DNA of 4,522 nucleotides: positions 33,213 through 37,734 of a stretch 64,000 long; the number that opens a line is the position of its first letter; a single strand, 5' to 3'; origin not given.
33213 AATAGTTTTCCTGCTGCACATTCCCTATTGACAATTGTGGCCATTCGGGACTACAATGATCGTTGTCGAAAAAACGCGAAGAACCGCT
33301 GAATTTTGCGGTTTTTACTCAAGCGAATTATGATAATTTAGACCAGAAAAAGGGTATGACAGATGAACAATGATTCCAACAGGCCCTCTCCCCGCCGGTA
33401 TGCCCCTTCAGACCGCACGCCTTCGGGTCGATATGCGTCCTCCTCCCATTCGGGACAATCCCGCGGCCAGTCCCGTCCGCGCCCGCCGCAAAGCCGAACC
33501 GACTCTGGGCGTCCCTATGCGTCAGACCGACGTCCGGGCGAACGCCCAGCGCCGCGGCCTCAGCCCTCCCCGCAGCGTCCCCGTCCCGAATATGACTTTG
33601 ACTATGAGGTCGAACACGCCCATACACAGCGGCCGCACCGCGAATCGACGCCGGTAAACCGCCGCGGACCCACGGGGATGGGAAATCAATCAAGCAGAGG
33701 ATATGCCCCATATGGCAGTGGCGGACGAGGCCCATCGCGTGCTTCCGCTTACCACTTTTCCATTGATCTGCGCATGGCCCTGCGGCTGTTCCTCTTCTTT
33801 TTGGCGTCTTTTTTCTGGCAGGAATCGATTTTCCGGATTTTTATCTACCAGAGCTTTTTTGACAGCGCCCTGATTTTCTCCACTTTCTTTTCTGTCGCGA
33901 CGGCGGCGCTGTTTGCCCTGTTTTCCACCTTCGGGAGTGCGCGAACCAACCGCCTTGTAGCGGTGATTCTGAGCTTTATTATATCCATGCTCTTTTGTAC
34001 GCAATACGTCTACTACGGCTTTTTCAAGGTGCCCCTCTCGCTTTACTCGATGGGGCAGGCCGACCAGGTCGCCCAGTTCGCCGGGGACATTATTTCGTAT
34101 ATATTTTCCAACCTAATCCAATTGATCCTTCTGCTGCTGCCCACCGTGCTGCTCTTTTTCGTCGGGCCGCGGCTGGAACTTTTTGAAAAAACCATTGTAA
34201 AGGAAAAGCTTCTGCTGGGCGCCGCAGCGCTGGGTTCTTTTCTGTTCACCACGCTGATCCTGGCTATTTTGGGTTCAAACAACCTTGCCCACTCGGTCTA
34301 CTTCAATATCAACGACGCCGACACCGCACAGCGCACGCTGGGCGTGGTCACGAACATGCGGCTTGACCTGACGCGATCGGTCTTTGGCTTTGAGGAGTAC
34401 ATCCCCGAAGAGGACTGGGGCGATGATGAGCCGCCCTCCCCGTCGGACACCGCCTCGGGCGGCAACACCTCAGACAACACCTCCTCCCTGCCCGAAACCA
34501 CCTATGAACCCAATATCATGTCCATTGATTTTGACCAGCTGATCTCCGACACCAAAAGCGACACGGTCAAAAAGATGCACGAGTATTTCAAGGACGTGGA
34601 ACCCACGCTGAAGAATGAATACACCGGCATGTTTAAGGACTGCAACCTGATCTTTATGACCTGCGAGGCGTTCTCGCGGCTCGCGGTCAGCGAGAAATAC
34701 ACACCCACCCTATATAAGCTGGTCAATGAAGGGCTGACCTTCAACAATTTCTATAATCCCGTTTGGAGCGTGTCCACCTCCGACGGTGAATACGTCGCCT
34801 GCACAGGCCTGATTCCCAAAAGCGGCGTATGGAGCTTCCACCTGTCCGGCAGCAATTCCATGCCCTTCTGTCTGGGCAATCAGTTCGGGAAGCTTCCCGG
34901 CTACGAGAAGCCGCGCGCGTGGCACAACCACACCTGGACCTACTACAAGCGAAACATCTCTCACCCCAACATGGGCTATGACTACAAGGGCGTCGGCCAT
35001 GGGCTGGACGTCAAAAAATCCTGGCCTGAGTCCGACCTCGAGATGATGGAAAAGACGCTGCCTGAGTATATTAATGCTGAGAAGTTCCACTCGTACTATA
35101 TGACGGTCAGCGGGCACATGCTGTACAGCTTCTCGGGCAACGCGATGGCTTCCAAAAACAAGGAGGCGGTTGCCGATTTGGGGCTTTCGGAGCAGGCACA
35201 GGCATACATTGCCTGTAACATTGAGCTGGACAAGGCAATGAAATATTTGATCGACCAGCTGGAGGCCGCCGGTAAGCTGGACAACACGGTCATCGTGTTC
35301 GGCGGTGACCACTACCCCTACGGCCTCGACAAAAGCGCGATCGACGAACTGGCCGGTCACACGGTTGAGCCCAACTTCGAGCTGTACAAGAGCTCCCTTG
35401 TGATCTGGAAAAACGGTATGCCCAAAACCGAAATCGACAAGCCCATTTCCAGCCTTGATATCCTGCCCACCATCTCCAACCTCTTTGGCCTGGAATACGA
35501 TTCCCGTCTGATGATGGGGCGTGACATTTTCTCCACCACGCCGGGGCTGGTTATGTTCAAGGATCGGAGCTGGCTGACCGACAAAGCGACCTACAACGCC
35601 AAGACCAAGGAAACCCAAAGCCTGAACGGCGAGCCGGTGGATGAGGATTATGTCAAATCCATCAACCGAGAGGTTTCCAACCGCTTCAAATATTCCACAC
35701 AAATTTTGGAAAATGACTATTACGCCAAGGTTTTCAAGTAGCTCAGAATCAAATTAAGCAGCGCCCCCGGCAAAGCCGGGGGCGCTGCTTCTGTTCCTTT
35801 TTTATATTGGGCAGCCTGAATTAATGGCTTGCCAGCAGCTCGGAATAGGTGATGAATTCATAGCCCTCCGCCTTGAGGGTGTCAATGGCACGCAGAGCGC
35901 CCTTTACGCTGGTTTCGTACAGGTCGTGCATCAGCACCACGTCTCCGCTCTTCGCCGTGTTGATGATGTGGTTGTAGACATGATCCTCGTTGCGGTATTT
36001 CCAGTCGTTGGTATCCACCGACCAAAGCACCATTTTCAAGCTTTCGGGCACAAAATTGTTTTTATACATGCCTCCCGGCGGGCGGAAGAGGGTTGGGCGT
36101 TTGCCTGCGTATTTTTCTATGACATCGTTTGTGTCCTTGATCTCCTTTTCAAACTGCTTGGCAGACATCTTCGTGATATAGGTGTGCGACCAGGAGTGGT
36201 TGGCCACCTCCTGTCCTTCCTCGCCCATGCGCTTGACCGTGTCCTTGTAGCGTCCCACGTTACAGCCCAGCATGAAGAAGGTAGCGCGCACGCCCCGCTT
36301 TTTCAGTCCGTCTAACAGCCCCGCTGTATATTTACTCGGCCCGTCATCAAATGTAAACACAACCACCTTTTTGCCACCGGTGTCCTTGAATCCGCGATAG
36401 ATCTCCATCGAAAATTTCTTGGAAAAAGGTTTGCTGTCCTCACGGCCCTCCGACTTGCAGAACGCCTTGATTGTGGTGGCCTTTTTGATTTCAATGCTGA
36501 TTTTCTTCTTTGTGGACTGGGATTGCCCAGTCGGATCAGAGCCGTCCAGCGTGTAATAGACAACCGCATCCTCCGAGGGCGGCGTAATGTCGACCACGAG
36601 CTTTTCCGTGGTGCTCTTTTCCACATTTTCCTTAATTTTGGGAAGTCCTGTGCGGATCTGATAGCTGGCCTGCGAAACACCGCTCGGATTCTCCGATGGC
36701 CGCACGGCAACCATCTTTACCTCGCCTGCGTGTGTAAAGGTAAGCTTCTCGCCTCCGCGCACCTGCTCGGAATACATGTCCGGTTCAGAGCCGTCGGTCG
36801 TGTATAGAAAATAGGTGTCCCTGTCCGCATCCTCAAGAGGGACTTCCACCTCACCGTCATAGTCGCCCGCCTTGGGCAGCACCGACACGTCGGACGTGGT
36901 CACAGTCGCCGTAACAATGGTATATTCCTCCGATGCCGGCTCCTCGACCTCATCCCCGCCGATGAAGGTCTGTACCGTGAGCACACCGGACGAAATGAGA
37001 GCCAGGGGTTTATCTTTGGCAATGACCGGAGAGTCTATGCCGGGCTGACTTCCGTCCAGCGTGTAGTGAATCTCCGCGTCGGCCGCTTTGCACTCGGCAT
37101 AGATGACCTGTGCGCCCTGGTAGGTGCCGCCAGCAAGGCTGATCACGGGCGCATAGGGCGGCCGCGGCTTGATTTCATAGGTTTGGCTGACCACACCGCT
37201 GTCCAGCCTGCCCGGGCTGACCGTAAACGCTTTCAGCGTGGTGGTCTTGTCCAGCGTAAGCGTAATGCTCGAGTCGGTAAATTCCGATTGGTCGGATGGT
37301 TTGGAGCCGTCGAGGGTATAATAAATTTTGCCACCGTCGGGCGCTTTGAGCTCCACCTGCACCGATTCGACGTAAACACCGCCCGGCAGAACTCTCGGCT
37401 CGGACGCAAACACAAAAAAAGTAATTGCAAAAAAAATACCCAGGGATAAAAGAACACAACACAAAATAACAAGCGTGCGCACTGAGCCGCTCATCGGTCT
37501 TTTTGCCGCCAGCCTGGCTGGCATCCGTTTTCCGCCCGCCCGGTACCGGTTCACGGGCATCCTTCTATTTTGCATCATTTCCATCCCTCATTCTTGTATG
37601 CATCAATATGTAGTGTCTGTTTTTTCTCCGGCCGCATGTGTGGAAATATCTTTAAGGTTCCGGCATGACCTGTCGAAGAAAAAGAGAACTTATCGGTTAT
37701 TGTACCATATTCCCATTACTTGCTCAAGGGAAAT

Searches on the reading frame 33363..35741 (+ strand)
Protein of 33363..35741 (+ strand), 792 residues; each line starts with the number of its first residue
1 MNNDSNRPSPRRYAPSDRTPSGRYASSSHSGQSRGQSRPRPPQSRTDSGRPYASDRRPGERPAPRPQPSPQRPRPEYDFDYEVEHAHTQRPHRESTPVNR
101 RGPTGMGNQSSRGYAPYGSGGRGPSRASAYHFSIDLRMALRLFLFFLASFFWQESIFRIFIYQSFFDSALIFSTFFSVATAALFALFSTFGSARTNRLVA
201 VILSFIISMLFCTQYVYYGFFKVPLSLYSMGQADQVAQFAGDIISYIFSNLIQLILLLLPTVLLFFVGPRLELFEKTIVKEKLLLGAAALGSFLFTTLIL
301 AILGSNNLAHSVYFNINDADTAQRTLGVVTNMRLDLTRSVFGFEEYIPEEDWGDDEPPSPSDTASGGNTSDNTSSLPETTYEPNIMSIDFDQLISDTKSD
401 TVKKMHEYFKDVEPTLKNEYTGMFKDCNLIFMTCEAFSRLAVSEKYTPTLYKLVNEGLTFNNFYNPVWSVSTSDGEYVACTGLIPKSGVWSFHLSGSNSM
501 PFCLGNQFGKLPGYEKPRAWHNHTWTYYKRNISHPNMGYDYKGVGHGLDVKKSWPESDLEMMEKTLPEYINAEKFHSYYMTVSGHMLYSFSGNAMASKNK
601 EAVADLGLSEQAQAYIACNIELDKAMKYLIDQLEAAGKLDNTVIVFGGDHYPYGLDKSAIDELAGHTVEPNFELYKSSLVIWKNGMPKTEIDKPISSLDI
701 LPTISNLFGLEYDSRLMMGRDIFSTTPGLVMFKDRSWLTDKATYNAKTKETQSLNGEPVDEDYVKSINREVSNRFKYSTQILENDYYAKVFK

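Call 15: search_protein_families(library=pfam, proteins=[window:33363-35741:+])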
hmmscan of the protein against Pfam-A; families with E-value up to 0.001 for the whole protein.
window:33363-35741:+ (792 aa): 1 family
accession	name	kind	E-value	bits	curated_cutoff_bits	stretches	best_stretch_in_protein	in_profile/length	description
PF00884.28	Sulfatase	-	1.4e-22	80.8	25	1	446-709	25-300/301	Sulfatase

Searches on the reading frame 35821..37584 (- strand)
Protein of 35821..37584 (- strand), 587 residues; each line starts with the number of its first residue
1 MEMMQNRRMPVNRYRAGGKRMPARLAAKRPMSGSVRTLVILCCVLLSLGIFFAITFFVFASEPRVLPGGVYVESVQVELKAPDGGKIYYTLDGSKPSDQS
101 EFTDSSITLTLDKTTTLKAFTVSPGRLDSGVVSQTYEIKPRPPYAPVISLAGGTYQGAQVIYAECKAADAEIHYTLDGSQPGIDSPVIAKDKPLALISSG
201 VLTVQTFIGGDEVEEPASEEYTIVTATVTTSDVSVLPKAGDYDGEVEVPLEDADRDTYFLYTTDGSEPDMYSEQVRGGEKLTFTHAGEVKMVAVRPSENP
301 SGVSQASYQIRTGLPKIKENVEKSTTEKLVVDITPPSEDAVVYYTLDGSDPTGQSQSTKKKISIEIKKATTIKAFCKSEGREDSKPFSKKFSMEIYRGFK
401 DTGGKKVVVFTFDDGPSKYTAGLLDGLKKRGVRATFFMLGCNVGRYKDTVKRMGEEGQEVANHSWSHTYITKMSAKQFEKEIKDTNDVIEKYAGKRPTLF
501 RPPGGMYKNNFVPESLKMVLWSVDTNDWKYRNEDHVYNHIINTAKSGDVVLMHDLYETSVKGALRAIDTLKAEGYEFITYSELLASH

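Call 15: search_protein_families(library=pfam, proteins=[window:35821-37584:-])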
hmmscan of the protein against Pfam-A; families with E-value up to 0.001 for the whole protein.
window:35821-37584:- (587 aa): 3 families
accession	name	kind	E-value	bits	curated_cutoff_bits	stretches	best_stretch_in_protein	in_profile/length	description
PF13290.12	CHB_HEX_C_1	-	9.7e-44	147.6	22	4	67-133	2-67/67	Chitobiase/beta-hexosaminidase C-terminal domain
PF13287.12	Fn3_assoc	-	2.4e-38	130.5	23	4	77-136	1-59/59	Fn3 associated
PF01522.26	Polysacc_deac_1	-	3.4e-38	130.8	23.1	1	401-512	2-113/124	Polysaccharide deacetylase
